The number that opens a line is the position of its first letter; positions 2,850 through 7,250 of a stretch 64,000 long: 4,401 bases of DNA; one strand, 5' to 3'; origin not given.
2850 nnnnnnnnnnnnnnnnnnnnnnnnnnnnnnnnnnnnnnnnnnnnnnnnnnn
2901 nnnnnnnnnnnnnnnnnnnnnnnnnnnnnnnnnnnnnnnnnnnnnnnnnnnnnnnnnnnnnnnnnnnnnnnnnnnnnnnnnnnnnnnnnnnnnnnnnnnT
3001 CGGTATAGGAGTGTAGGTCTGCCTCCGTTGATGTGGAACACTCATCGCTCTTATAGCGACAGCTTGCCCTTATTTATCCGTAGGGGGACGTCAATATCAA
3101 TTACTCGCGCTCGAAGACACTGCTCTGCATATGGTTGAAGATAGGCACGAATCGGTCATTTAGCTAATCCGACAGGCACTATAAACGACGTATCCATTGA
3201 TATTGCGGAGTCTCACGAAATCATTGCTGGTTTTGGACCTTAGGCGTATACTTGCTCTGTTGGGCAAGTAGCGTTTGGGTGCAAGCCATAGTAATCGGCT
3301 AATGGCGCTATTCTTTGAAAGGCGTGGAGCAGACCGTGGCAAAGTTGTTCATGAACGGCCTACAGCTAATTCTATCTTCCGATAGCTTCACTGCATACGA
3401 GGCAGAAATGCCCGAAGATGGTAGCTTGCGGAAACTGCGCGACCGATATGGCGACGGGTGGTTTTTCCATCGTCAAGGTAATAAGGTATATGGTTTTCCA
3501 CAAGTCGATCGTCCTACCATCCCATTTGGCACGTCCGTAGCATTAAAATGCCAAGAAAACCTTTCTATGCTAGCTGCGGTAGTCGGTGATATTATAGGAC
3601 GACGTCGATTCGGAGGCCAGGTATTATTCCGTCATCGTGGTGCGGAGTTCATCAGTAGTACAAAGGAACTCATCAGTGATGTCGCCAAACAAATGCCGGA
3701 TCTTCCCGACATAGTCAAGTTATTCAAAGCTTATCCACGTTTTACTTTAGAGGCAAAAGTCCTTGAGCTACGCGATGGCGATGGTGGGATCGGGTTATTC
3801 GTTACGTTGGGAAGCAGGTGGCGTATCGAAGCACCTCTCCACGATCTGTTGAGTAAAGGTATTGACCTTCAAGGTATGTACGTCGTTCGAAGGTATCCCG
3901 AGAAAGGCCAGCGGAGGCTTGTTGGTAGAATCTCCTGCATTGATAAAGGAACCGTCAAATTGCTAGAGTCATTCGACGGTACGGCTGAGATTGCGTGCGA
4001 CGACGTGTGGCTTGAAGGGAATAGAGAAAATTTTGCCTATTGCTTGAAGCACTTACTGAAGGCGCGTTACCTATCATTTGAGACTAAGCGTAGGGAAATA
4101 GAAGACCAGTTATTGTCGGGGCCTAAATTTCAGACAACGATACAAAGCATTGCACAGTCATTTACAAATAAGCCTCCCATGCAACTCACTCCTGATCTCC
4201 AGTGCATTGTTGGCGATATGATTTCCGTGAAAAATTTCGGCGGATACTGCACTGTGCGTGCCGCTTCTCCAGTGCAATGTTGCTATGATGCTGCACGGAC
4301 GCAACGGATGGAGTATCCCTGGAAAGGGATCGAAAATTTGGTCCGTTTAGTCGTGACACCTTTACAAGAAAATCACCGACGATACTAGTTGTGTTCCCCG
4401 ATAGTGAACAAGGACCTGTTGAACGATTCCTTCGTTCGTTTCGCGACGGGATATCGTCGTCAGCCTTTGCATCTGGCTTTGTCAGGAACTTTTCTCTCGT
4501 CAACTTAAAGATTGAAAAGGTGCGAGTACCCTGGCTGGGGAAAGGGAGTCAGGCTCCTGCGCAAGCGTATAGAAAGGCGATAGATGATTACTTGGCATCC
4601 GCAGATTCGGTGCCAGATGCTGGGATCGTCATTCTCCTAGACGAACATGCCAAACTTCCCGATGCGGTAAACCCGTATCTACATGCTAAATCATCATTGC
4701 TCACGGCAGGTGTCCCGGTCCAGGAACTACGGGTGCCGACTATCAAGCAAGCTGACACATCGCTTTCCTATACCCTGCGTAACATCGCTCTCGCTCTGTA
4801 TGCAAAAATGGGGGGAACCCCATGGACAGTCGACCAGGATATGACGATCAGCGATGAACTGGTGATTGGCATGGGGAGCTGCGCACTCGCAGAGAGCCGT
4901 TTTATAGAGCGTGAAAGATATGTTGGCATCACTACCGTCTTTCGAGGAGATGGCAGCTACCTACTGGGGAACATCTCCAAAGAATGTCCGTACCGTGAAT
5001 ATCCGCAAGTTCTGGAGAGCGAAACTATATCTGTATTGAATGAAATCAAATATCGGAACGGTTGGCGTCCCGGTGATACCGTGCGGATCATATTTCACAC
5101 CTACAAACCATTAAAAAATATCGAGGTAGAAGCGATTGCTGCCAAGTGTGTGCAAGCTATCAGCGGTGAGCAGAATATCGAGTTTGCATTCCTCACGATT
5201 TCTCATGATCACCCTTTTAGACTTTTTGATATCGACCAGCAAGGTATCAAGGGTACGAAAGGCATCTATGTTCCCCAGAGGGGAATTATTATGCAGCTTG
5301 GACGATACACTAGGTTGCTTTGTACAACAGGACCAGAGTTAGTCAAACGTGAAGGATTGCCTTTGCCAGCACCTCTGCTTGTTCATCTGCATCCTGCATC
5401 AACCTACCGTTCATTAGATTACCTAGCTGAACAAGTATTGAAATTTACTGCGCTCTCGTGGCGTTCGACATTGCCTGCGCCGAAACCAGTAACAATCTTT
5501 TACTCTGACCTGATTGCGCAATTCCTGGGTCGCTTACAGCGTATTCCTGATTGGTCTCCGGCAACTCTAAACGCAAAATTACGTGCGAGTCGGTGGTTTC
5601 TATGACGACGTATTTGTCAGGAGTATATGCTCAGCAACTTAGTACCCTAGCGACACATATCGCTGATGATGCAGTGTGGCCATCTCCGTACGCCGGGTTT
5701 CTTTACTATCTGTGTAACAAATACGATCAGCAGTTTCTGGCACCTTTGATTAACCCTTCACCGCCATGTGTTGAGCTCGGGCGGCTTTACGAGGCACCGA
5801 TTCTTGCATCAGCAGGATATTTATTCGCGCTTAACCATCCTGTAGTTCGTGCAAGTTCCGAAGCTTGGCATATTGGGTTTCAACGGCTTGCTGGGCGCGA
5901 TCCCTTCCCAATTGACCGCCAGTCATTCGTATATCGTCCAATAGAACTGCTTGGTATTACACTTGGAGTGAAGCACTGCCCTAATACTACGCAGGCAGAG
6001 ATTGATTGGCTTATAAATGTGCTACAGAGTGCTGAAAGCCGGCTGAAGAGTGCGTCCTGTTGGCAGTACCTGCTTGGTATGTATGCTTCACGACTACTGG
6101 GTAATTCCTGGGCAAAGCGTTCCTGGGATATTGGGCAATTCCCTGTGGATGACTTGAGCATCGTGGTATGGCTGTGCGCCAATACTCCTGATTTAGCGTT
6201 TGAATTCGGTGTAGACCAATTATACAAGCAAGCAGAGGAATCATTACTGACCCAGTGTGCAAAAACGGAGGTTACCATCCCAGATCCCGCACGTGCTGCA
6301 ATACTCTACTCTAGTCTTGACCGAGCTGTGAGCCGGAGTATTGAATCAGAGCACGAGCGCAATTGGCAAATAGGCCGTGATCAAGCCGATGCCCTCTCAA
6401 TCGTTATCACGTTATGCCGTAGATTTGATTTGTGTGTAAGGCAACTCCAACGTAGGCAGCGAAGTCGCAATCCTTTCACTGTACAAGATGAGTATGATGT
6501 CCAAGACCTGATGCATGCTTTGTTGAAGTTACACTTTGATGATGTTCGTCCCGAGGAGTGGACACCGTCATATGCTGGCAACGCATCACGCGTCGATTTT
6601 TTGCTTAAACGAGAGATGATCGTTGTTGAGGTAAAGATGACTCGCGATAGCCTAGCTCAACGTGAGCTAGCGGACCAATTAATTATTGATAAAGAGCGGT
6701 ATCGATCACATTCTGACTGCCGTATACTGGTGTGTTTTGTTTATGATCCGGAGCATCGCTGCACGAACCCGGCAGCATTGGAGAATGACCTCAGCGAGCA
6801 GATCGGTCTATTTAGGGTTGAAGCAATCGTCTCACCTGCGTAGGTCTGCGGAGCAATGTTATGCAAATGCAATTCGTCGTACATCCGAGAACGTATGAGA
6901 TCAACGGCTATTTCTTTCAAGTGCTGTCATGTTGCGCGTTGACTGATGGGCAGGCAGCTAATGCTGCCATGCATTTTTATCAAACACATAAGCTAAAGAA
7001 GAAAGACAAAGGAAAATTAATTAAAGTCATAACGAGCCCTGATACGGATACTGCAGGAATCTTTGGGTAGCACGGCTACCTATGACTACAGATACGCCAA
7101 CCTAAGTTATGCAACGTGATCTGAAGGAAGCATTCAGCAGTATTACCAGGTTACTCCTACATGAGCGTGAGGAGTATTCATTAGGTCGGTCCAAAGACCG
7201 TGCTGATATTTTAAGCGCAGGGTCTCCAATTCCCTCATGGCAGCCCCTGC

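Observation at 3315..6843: Three-gene, translationally coupled short-pAgo operon with a separately encoded PD-(D/E)xK effector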

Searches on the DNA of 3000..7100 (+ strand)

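Call 72: search_dna_similar(query=window:3000-7100:+, collection=plasmids, mode=distant, max_rows=8)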
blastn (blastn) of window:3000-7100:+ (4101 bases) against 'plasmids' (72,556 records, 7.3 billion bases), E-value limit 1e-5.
No match.

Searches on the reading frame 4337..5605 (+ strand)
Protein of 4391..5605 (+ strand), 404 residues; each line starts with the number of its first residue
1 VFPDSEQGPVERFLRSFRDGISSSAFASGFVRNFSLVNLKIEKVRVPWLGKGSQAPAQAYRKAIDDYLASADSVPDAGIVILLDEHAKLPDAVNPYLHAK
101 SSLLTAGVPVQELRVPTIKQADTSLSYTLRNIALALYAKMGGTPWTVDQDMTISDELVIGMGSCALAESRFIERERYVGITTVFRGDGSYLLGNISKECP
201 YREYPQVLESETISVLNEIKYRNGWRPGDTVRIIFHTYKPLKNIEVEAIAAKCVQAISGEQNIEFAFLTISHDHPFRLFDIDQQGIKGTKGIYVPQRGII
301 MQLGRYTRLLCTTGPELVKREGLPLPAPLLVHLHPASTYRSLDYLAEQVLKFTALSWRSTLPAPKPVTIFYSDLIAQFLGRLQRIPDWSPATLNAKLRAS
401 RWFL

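Call 3: search_protein_families(library=pfam, proteins=[window:4391-5605:+], max_evalue=1)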
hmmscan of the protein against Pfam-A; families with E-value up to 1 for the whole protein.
window:4391-5605:+ (404 aa): 1 family
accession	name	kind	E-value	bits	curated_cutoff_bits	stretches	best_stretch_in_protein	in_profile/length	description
PF02171.23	Piwi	-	4e-17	62.9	28.9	1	95-380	13-298/302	Piwi domain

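Call 4: search_protein_families(library=padloc, proteins=[window:4391-5605:+], max_evalue=1)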
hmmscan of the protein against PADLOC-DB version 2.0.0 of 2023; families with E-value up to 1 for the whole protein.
window:4391-5605:+ (404 aa): 20 families
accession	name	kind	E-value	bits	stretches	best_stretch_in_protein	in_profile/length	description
PDLC02379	pAgo_II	-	2.1e-156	520.3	1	2-404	334-724/724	Class II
PDLC02436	pAgo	-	2.3e-79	265.4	1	2-389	48-452/460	-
PDLC02395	pAgo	-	1.5e-61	206.9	1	75-403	356-655/656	-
PDLC02381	pAgo_II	-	2.4e-29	100.3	1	29-404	272-617/617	Class II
PDLC02385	pAgo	-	4.6e-24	83.2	1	89-388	383-666/674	-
PDLC02428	PprPIWI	-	2.2e-21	74.3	2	98-191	404-483/666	-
PDLC02394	pAgo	-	1.7e-17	60.5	1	89-383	825-1102/1121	-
PDLC02377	pAgo_I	-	3e-17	60.5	1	100-387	167-448/457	Class I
PDLC02397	pAgo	-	5e-17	60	1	79-378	300-562/578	-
PDLC02376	pAgo_I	-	1.9e-11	41.8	1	100-382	175-441/455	Class I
PDLC02420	Aga_SIR2-PNTD1-PNTD2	-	1.4e-10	38.1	1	132-377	747-991/1010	Class I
PDLC02396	pAgo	-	1.4e-09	34.9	1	63-377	386-664/683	-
PDLC02388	pAgo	-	2.2e-08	30.9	1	66-149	413-491/716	-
PDLC02380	pAgo_II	-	9.2e-08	28.9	1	277-385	628-724/737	Class II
PDLC02391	pAgo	-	6.4e-07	26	1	72-162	437-521/742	-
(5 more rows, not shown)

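Call 23: find_encoding_contigs(protein=window:4391-5605:+, flank=10000, max_places=4)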
Protein window:4391-5605:+ (404 aa): no gene with exactly this product is on record in the collection.

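Call 38: list_cluster_members(proteins=[window:4391-5602:+, window:3315-4385:+, window:3336-4385:+, window:3351-4385:+, window:107-3013:+, window:7294-8298:-])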
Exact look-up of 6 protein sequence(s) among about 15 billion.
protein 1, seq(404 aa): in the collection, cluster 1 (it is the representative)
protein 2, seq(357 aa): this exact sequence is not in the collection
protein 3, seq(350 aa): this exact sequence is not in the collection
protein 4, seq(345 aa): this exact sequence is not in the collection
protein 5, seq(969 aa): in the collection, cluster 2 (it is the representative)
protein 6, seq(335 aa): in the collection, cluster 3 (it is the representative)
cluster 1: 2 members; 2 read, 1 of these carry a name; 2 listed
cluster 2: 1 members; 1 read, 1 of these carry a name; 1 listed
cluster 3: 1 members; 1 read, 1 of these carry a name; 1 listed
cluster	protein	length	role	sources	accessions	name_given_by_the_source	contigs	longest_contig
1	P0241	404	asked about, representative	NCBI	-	-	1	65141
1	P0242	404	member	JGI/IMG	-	hypothetical protein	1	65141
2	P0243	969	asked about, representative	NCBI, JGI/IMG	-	hypothetical protein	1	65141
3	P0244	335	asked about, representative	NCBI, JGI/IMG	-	site-specific recombinase XerD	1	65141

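Call 39: find_encoding_contigs(protein=P0241, flank=10000, max_places=3)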
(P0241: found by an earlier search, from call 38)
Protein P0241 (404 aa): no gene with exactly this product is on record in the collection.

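Call 71: predict_structure(alignment_id=A4)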
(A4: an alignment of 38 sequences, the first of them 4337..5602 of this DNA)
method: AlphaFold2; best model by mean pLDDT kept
length: 422 residues; sequences in the alignment: 38
mean_pLDDT: 81.0   pTM: 0.77
mean pLDDT of the five models: 81.0, 80.4, 78.3, 76.5, 75.6
residues with pLDDT >= 90: 135; 70-90: 208; 50-70: 54; < 50: 25
segments of 3 or more residues with pLDDT < 50: 1-5, 164-170, 186-192, 374-378
pLDDT, mean of each block of 10 residues (from residue 1): 50 93 95 95 89 91 76 86 94 95 90 94 93 95 91 85 47 74 55 54 61 62 83 83 85 82 86 86 89 88 80 89 90 79 85 87 80 50 73 82 82 78 78
secondary structure, 60 per line:
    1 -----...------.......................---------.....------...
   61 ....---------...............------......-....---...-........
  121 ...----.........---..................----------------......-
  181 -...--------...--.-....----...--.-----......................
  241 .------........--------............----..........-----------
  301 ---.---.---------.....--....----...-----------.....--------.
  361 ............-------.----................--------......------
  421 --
elements in order: E15-21 H22-37 H47-51 E58-64 H74-88 E95-100 H102-105 H113-123 E128-132 H133-136 H140-157 E174-179 E182-184 E193-195 E200-203 E208-210 H219-241 E248-255 H264-275 E280-289 E318-322 E325-328 E347-351 H360-371 H385-400 H409-414
